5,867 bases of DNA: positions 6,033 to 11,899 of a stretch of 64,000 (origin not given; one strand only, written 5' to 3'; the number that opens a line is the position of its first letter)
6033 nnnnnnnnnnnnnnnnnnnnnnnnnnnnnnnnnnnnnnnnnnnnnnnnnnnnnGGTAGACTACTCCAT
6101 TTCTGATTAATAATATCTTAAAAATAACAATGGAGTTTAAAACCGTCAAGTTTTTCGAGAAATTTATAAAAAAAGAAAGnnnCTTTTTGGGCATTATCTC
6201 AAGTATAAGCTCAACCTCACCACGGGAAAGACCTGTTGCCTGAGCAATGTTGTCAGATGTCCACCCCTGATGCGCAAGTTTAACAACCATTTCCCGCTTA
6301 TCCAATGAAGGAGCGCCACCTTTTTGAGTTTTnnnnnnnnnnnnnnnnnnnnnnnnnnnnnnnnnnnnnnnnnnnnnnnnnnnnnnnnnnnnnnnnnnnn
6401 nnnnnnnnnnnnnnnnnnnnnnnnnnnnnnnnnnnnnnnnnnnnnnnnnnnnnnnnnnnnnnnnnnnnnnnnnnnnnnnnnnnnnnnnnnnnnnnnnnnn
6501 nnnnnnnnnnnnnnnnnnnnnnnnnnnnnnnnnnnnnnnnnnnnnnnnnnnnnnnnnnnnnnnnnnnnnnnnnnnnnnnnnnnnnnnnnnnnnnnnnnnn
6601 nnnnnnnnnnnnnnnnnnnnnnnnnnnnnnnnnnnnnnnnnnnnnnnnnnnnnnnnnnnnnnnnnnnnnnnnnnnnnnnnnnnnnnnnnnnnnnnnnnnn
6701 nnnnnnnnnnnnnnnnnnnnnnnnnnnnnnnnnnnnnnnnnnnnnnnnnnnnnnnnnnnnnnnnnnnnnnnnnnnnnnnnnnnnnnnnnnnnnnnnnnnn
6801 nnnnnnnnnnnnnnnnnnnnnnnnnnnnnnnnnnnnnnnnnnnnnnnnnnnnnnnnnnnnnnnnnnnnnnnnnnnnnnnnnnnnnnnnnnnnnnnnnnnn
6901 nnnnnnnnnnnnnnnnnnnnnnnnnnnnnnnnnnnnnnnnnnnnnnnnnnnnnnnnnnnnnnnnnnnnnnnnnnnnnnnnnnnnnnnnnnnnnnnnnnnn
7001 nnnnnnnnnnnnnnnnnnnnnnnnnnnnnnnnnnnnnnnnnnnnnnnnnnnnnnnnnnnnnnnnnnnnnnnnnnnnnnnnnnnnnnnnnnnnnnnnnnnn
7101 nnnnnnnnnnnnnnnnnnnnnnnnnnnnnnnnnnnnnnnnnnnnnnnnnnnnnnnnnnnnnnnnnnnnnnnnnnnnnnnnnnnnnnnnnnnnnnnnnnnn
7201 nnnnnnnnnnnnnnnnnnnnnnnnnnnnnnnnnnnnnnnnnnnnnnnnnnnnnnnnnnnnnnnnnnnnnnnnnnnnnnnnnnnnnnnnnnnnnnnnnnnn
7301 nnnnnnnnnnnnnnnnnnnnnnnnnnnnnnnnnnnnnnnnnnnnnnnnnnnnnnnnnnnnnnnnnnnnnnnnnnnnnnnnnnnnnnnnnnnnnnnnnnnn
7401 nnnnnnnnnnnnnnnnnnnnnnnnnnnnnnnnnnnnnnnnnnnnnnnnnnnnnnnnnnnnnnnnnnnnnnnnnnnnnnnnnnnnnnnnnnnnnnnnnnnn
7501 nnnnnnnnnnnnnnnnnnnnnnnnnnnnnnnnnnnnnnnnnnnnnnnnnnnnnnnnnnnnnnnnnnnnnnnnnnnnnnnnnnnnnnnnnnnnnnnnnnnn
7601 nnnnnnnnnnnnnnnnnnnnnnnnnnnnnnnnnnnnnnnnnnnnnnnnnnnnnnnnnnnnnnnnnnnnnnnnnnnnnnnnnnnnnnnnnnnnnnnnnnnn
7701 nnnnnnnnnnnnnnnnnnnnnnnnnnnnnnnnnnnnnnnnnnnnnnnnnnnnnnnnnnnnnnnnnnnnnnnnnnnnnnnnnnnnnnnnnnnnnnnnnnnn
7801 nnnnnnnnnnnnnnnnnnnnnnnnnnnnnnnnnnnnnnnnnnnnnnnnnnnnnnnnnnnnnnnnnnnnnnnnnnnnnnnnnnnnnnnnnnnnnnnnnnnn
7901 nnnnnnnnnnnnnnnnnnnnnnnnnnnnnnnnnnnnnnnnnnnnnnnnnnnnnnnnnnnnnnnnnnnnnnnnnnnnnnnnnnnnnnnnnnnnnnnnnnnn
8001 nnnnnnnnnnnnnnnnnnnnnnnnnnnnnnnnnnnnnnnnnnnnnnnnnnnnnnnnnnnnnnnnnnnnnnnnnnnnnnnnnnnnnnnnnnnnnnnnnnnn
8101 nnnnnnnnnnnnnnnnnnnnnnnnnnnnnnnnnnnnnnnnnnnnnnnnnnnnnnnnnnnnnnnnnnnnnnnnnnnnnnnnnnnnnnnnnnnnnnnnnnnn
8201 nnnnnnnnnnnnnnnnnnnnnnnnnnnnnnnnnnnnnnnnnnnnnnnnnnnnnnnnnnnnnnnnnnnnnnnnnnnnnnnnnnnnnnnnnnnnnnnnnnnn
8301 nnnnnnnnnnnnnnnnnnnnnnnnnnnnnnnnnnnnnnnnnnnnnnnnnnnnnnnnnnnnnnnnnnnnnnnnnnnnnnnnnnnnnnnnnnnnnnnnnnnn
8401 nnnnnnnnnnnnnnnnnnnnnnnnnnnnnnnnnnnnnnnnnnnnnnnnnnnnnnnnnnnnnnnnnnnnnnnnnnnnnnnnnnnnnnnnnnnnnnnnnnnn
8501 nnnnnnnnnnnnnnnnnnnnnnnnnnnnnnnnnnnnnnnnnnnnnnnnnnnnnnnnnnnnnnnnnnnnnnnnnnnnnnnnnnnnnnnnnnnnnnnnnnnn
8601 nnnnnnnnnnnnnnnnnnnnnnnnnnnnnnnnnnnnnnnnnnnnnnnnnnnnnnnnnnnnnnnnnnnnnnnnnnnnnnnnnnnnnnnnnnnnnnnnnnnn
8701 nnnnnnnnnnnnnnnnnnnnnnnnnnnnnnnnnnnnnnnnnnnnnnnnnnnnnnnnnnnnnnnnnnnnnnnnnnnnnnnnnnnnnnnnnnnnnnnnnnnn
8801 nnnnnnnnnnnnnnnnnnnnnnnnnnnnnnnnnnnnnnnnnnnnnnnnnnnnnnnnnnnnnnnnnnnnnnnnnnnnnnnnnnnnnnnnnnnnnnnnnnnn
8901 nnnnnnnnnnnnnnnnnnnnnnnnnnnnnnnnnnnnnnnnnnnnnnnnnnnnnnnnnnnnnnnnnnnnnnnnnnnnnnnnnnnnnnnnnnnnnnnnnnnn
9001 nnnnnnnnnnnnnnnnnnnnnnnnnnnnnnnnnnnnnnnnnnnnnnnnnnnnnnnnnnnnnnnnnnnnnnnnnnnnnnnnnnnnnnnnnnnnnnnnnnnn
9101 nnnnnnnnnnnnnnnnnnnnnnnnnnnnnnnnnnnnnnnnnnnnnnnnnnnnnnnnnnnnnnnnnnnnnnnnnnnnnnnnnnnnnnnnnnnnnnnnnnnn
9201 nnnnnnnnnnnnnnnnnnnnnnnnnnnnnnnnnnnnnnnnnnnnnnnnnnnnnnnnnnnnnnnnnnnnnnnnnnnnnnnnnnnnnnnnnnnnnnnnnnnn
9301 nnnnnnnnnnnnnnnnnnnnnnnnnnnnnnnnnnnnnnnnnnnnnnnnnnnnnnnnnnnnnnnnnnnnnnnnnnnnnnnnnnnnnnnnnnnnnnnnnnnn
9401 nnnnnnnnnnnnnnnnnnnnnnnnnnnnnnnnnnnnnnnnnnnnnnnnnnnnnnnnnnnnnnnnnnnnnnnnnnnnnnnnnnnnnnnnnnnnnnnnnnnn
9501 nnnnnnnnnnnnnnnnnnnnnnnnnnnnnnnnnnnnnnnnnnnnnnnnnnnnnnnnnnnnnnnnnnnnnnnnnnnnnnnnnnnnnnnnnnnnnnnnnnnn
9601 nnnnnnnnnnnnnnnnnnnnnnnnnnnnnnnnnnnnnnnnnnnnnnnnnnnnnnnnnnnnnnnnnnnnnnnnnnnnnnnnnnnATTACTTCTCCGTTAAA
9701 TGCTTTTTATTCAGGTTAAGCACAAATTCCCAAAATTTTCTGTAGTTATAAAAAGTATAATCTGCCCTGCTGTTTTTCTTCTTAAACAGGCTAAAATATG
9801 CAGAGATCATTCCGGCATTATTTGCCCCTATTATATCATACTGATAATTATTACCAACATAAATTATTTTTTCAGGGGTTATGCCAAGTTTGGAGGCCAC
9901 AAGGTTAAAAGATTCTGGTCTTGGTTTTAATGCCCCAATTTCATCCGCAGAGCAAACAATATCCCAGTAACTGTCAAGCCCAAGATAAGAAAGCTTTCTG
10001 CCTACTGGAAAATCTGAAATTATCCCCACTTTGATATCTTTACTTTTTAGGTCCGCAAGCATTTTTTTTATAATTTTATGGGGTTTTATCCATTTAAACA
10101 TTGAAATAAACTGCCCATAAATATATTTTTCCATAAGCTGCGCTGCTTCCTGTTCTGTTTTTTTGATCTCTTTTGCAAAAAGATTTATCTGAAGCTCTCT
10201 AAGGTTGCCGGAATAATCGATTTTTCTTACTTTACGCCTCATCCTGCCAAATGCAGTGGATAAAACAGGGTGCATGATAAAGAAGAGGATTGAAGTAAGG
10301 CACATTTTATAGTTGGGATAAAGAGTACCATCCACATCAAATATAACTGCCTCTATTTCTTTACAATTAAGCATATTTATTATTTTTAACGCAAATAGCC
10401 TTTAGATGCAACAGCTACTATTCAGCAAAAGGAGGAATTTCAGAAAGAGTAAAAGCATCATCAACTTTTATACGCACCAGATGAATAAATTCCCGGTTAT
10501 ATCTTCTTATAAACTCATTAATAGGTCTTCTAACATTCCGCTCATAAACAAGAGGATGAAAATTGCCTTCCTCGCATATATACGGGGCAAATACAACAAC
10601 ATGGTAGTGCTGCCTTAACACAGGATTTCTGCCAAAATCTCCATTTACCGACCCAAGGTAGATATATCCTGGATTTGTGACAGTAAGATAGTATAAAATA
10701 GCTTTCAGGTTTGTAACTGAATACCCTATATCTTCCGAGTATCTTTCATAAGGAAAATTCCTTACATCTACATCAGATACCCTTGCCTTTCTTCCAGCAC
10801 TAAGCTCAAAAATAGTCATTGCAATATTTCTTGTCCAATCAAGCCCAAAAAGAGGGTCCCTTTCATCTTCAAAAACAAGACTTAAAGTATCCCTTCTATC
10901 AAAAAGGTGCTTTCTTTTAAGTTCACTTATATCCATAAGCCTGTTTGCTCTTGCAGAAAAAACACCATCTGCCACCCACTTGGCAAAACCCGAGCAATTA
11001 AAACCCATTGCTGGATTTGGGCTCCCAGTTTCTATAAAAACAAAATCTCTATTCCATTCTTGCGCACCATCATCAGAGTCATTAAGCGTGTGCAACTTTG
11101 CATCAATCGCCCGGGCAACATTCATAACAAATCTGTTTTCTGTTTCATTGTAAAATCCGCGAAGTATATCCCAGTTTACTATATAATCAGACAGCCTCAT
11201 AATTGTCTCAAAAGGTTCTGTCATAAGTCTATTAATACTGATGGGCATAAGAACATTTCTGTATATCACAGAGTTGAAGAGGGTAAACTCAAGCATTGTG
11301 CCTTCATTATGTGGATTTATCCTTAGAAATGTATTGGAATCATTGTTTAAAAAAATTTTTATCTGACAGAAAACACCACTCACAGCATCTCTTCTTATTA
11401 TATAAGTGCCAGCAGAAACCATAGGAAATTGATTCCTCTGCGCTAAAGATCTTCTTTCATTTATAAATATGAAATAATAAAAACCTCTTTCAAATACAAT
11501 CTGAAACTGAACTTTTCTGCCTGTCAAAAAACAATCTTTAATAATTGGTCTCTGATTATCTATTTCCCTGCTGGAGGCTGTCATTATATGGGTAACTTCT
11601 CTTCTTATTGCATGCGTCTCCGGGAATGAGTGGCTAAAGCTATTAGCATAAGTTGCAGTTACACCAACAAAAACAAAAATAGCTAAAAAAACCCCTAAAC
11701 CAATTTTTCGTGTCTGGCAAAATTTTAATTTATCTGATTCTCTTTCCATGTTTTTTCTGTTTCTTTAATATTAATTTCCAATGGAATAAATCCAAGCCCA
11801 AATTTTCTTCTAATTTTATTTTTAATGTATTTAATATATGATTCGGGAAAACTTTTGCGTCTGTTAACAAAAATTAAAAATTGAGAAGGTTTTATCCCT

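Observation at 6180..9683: Giant membrane-tethered coiled-coil protein with C-terminal LuxR/sigma-r4-type HTH in the position where hrcA normally precedes grpE-dnaK-dnaJ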

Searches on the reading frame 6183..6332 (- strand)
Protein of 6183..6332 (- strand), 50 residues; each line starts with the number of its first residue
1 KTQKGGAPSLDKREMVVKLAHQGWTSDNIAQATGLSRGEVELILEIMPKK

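Call 54: predict_structure(alignment_id=A4)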
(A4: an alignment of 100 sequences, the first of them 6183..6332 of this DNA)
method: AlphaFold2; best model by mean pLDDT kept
length: 50 residues; sequences in the alignment: 100
mean_pLDDT: 84.6   pTM: 0.64
mean pLDDT of the five models: 84.6, 84.5, 83.5, 82.4, 80.9
residues with pLDDT >= 90: 33; 70-90: 8; 50-70: 6; < 50: 3
segments of 3 or more residues with pLDDT < 50: none
pLDDT, mean of each block of 10 residues (from residue 1): 56 92 96 95 84
secondary structure, 60 per line:
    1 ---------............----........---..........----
elements in order: H10-21 H26-33 H37-46

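Call 59: fold_search(model_id=the predicted structure, library=pdb)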
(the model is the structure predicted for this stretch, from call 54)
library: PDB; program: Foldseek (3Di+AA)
matches with E <= 10: 1012; with E <= 0.001: 0
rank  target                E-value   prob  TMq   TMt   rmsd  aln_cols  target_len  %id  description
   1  4ldz_B                1.9e-01  0.99  0.66  0.19   4.5        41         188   24  Crystal structure of the full-length response regulator DesR in the active state (released 2014-07-16)
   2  1k78_A                2.0e-01  1.00  0.70  0.30   1.7        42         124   38  Pax5(1-149)+Ets-1(331-440)+DNA (released 2002-01-04)
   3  2x48_A                2.1e-01  0.99  0.69  0.64   8.7        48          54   31  ORF 55 from Sulfolobus islandicus rudivirus 1 (released 2010-07-21)
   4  7r3h_C                2.8e-01  0.94  0.60  0.14   7.1        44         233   27  PROSS optimitzed variant of RhlR (75 mutations) in complex with native autoinducer C4-HSL (released 2022-12-14)
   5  6pax_A                3.2e-01  0.99  0.80  0.31   4.0        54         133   28  CRYSTAL STRUCTURE OF THE HUMAN PAX-6 PAIRED DOMAIN-DNA COMPLEX REVEALS A GENERAL MODEL FOR PAX PROTEIN-DNA INTERACTION (released 1999-07-13)
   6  1gdt_A                3.8e-01  0.97  0.70  0.21   3.9        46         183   20  CRYSTAL STRUCTURE OF A SITE-SPECIFIC RECOMBINASE, GAMMA-DELTA RESOLVASE COMPLEXED WITH A 34 BP CLEAVAGE SITE (released 1996-04-03)
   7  4ldz_A                3.8e-01  0.97  0.64  0.18   4.6        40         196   25  Crystal structure of the full-length response regulator DesR in the active state (released 2014-07-16)
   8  8dq0_D                3.8e-01  0.82  0.57  0.14   7.5        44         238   20  Quorum-sensing receptor RhlR bound to PqsE (released 2022-12-07)
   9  1u78_A                4.1e-01  0.98  0.77  0.39   8.0        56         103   14  Structure of the bipartite DNA-binding domain of Tc3 transposase bound to transposon DNA (released 2004-08-31)
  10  4go1_A                4.1e-01  0.87  0.53  0.11   2.3        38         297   34  Crystal Structure of full length transcription repressor LsrR from E. coli. (released 2013-04-24)
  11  7r3j_D                4.4e-01  0.89  0.60  0.14   7.1        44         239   20  Nativ complex of PqsE and RhlR with the synthetic antagonist mBTL (released 2022-12-14)
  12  4yn8                  4.4e-01  0.82  0.55  0.16   5.8        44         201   23  Crystal Structure of Response Regulator ChrA in Heme-Sensing Two Component System (released 2015-08-19)
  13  4zmr_A                4.7e-01  0.96  0.65  0.17   6.1        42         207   21  Structural characterization of the full-length response regulator spr1814 in complex with a phosphate analogue reveals (released 2016-04-27)
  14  8dq0_C                4.7e-01  0.85  0.59  0.14   5.1        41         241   22  Quorum-sensing receptor RhlR bound to PqsE (released 2022-12-07)
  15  2r0q_D                5.0e-01  0.96  0.69  0.20   4.5        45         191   20  Crystal structure of a serine recombinase- DNA regulatory complex (released 2008-04-01)
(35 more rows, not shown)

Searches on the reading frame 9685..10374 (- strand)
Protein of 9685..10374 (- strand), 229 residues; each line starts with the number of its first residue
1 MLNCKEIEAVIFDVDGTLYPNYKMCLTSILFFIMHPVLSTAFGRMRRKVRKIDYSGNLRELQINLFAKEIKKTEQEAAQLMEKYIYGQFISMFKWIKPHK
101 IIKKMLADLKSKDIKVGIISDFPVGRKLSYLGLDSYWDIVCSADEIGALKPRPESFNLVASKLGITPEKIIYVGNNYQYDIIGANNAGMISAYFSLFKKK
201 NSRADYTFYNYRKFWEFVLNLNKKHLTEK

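Call 3: search_protein_families(library=pfam, proteins=[window:9685-10374:-], max_evalue=1)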
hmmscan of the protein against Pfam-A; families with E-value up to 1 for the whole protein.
window:9685-10374:- (229 aa): 5 families
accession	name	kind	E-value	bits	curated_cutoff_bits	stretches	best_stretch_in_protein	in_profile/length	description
PF00702.32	Hydrolase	-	9.4e-21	75.5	26.4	1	7-188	1-191/191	haloacid dehalogenase-like hydrolase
PF13419.12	HAD_2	-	1.9e-20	74.1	23.8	1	10-191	1-175/178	Haloacid dehalogenase-like hydrolase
PF13242.12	Hydrolase_like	-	1.5e-05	25.3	22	1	150-190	4-44/75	HAD-hyrolase-like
PF12710.13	HAD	-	0.015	16.1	27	1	10-175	1-180/189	haloacid dehalogenase-like hydrolase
PF23406.1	ZNF380_CC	-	0.083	13.8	28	1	48-83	14-48/81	ZNF380 coiled-coil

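Call 4: search_protein_families(library=ncbifam, proteins=[window:9685-10374:-], max_evalue=1)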
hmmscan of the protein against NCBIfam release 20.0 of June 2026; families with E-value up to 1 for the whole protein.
window:9685-10374:- (229 aa): 44 families (the best 25 are shown)
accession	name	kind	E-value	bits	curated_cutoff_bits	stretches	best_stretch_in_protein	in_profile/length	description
TIGR02253.1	CTE7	subfamily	1.3e-24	87.2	169.75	1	7-205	2-205/221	TIGR02253 family HAD-type hydrolase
TIGR02252.1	DREG-2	subfamily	1.7e-18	67.2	155.2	1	65-192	71-202/203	HAD hydrolase, REG-2-like, family IA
NF053830.1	RUBPPhHalo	equivalog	4.4e-18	65.8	330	2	74-199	84-208/234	ribulose-1,5-bisphosphate 5-phosphatase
NF009804.0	PRK13288.1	equivalog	9.8e-17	61.1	218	1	6-194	2-181/215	pyrophosphatase PpaX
TIGR01428.1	HAD_type_II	equivalog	2.5e-16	60.3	125.4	1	7-193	1-189/197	haloacid dehalogenase type II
TIGR02254.1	YjjG_YfnB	equivalog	2.5e-14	53.3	159.9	1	60-214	62-216/223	YjjG family noncanonical pyrimidine nucleotidase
TIGR02009.1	PGMB-YQAB-SF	subfamily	2.1e-13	50.9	153.35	1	7-173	1-166/186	beta-phosphoglucomutase family hydrolase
NF009697.0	PRK13222.1-4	equivalog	4.2e-13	49.2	327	1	3-189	3-188/232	phosphoglycolate phosphatase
TIGR01449.2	PGP_bact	equivalog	8.3e-13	48.4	180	1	62-194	54-184/213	phosphoglycolate phosphatase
TIGR01549.1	HAD-SF-IA-v1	subfamily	4.3e-12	46.7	23.3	1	99-188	61-149/149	HAD-IA family hydrolase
NF009695.0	PRK13222.1-2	equivalog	6.9e-12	45.3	225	1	5-190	4-189/226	phosphoglycolate phosphatase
TIGR01990.1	bPGM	equivalog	7.7e-12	45.6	189.4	1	8-191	2-183/187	beta-phosphoglucomutase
NF006976.0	PRK09449.1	equivalog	1.5e-11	44.2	183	1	58-203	60-204/225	pyrimidine 5'-nucleotidase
NF009694.0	PRK13222.1-1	equivalog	2e-11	43.7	415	1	79-192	96-208/252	phosphoglycolate phosphatase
NF009696.0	PRK13222.1-3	equivalog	7.4e-10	38.9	359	1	7-191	3-183/223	N-acetylmuramic acid 6-phosphate phosphatase MupP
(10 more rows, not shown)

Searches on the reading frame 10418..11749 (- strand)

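Call 3: search_protein_families(library=pfam, proteins=[window:10418-11749:-], max_evalue=1)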
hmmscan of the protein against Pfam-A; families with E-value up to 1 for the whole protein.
window:10418-11749:- (443 aa): 0 families

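Call 4: search_protein_families(library=ncbifam, proteins=[window:10418-11749:-], max_evalue=1)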
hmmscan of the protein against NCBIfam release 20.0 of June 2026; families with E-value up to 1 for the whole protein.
window:10418-11749:- (443 aa): 2 families
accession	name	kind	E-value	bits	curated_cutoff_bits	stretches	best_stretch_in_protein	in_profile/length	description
NF003235.0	PRK04196.1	subfamily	0.078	11.7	349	1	21-64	178-221/462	V-type ATP synthase subunit B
NF040912.1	SGM_5486_fam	subfamily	0.1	12.4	35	1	18-36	18-36/37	SGM_5486 family transporter-associated protein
